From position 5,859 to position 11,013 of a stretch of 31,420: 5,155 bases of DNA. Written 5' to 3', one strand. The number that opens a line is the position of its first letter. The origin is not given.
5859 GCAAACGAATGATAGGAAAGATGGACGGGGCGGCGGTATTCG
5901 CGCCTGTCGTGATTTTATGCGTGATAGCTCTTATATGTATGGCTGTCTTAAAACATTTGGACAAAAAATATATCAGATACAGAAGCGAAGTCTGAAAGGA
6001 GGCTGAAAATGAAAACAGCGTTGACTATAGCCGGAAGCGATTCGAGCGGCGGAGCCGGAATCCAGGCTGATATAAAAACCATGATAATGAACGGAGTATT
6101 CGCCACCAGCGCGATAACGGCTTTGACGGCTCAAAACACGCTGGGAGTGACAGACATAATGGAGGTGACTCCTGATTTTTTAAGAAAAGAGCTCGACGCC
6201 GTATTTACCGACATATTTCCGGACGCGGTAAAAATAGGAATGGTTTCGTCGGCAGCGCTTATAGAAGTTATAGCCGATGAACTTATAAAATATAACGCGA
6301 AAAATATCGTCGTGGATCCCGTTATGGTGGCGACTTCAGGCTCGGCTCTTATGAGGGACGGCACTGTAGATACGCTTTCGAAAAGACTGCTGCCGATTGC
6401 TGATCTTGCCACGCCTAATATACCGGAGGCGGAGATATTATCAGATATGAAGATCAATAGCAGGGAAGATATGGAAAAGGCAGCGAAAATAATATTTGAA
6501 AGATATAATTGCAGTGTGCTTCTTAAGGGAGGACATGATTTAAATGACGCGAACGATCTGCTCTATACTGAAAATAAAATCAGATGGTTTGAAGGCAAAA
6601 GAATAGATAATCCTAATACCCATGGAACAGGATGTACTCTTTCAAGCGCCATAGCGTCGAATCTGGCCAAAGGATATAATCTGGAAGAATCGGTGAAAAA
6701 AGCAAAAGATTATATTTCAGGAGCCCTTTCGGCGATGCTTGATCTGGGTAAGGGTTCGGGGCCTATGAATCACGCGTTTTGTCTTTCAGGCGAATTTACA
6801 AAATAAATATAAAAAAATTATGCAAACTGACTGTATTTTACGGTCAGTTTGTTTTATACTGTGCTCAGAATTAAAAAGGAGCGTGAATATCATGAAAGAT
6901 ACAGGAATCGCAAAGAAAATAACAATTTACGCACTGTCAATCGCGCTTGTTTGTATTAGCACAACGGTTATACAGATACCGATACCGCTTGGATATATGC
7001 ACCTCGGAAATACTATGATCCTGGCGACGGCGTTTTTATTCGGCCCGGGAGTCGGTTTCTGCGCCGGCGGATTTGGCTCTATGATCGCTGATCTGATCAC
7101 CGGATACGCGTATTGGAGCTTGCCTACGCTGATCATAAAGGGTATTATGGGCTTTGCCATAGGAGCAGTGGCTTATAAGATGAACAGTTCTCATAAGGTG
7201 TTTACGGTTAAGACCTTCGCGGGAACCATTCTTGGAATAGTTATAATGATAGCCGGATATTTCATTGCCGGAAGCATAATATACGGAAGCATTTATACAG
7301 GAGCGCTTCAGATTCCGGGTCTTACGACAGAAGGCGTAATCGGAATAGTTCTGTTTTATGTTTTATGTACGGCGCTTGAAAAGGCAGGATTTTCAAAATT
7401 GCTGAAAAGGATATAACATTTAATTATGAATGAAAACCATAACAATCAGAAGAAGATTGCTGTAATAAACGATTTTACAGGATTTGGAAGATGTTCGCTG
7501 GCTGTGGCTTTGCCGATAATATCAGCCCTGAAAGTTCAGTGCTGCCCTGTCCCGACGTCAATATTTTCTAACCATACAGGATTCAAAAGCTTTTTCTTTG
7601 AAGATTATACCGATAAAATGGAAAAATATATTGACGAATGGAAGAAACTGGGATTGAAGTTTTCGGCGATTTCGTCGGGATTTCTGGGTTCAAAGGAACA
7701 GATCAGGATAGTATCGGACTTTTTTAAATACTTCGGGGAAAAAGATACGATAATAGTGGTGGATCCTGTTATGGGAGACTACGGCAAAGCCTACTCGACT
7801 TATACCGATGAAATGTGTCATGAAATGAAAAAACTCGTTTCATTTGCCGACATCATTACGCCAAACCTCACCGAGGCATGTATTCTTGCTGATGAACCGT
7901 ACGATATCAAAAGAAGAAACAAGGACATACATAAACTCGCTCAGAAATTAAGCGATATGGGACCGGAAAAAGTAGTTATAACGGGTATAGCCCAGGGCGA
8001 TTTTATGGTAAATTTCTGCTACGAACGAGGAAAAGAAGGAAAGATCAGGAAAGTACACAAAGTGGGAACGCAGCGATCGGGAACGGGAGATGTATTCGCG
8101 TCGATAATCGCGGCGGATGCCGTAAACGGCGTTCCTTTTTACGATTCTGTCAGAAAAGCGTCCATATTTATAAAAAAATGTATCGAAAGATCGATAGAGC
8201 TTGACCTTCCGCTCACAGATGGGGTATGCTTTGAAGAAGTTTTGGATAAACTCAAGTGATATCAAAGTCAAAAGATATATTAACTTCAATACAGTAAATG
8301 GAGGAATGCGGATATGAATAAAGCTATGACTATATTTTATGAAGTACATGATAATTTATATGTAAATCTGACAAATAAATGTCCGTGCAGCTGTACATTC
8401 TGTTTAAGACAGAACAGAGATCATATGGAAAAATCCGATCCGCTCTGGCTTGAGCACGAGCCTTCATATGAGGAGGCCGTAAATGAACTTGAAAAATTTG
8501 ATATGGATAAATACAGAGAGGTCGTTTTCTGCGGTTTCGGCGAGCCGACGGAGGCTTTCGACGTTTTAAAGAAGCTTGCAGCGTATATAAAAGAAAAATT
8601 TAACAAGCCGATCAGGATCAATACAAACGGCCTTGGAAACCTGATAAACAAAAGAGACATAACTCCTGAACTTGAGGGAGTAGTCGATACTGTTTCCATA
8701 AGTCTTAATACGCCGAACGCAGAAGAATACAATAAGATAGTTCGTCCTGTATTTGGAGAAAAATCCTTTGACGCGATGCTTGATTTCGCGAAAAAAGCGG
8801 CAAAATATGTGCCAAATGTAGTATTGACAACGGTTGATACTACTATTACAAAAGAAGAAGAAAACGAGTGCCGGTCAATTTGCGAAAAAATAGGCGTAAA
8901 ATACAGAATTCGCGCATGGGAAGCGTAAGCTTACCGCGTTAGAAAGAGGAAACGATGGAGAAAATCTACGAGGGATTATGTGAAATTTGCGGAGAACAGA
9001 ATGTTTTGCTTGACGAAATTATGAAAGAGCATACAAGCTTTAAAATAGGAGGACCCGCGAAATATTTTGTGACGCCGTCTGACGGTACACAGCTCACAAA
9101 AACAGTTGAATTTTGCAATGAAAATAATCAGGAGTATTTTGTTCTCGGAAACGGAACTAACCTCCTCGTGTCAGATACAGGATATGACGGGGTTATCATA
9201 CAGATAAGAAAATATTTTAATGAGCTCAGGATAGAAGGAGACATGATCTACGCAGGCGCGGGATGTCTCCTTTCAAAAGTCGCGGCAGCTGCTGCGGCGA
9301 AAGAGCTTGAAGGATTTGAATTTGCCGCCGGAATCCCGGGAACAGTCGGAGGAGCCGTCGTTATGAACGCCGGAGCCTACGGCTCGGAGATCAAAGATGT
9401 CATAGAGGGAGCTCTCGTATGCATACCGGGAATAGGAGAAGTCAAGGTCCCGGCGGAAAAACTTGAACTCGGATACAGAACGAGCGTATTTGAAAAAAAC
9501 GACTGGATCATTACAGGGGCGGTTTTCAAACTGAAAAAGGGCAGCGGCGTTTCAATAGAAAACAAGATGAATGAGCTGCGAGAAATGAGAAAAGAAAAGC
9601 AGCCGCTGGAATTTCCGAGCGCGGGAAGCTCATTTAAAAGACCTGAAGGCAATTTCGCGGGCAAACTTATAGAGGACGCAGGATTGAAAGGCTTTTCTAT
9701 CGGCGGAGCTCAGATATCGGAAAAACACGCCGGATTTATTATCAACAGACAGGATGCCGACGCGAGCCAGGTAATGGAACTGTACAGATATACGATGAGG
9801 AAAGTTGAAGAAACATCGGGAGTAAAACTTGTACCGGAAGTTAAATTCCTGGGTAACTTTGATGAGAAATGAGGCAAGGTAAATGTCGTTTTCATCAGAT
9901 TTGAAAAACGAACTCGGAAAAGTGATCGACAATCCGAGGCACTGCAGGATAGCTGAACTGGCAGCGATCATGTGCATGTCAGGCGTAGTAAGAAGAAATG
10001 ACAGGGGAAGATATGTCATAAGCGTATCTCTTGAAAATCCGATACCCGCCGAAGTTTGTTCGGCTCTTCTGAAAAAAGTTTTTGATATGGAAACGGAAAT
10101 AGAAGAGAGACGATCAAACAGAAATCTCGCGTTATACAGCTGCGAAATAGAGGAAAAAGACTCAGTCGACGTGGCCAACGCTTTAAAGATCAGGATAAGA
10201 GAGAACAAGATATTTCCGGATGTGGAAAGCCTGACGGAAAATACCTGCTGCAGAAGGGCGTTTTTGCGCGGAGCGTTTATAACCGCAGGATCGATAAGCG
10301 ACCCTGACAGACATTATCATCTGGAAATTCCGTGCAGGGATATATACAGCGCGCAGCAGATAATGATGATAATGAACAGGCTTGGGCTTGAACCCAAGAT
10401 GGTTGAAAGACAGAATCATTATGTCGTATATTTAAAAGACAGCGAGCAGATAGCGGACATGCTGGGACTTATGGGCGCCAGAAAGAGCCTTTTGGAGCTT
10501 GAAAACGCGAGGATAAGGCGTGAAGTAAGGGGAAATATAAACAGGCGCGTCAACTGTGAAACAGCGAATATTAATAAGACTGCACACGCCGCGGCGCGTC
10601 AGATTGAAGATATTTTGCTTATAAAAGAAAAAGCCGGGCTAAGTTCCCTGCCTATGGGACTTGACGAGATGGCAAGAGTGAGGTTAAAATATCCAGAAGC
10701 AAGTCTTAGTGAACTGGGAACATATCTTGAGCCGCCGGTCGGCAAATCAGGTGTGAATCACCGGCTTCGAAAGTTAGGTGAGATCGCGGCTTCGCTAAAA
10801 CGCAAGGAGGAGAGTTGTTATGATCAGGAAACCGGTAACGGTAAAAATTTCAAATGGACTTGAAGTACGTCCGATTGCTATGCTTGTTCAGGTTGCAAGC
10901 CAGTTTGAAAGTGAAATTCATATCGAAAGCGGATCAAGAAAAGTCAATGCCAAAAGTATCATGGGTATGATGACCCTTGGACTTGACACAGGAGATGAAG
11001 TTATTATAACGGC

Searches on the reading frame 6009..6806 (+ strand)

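Call 15: search_protein_families(library=pfam, proteins=[window:6009-6806:+])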
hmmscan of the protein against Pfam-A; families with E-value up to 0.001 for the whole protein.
window:6009-6806:+ (265 aa): 2 families
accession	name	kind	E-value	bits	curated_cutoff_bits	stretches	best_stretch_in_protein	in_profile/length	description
PF08543.17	Phos_pyr_kin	-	6.5e-95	317.6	27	1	11-254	1-246/246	Phosphomethylpyrimidine kinase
PF00294.29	PfkB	-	3.4e-10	40.2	25.8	1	86-232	145-282/302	pfkB family carbohydrate kinase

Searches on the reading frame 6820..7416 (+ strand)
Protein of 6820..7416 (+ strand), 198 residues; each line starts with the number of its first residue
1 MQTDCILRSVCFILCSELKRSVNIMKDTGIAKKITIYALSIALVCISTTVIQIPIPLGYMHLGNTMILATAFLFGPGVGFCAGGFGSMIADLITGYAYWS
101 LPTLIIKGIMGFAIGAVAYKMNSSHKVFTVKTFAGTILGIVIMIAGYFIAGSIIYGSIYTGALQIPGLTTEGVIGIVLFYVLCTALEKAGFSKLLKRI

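Call 15: search_protein_families(library=pfam, proteins=[window:6820-7416:+])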
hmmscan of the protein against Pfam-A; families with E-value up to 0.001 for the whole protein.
window:6820-7416:+ (198 aa): 2 families
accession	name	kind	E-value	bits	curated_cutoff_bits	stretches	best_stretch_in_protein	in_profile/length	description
PF07155.17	ECF-ribofla_trS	-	8.8e-33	114.1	26.7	1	32-188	5-172/172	ECF-type riboflavin transporter, S component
PF12822.12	ECF_trnsprt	-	4.3e-09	37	30.7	1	32-182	1-165/169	ECF transporter, substrate-specific component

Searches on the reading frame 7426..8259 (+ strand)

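Call 15: search_protein_families(library=pfam, proteins=[window:7426-8259:+])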
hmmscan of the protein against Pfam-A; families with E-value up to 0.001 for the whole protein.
window:7426-8259:+ (277 aa): 2 families
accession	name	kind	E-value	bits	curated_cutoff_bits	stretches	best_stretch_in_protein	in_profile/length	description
PF08543.17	Phos_pyr_kin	-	3.5e-29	102.4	27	1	32-259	15-238/246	Phosphomethylpyrimidine kinase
PF00294.29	PfkB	-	3.6e-09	36.8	25.8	1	130-246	173-283/302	pfkB family carbohydrate kinase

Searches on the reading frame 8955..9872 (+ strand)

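Call 15: search_protein_families(library=pfam, proteins=[window:8955-9872:+])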
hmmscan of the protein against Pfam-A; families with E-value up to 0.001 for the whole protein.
window:8955-9872:+ (305 aa): 2 families
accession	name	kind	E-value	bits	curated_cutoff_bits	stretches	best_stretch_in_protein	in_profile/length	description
PF02873.21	MurB_C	-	2.5e-35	121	27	1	201-299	2-99/99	UDP-N-acetylenolpyruvoylglucosamine reductase, C-terminal domain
PF01565.28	FAD_binding_4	-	1.4e-22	80.4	26.4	1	36-156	2-129/139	FAD binding domain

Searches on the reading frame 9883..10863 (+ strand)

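Call 14: search_protein_families(library=pfam, proteins=[window:9883-10863:+])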
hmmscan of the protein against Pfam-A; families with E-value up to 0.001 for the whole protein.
window:9883-10863:+ (326 aa): 4 families
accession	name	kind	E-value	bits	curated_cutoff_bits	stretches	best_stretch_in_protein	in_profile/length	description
PF02650.20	HTH_WhiA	-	2.4e-35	121.2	27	1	219-302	1-84/84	WhiA C-terminal HTH domain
PF14527.11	LAGLIDADG_WhiA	-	5.5e-34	116.6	23.2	1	125-216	2-93/93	WhiA LAGLIDADG-like domain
PF10298.14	WhiA_N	-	1.5e-12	47.9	23.4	1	19-80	1-61/86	WhiA N-terminal LAGLIDADG-like domain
PF14528.11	LAGLIDADG_3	-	9.2e-05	23.1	22.5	0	124-179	3-60/82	LAGLIDADG-like domain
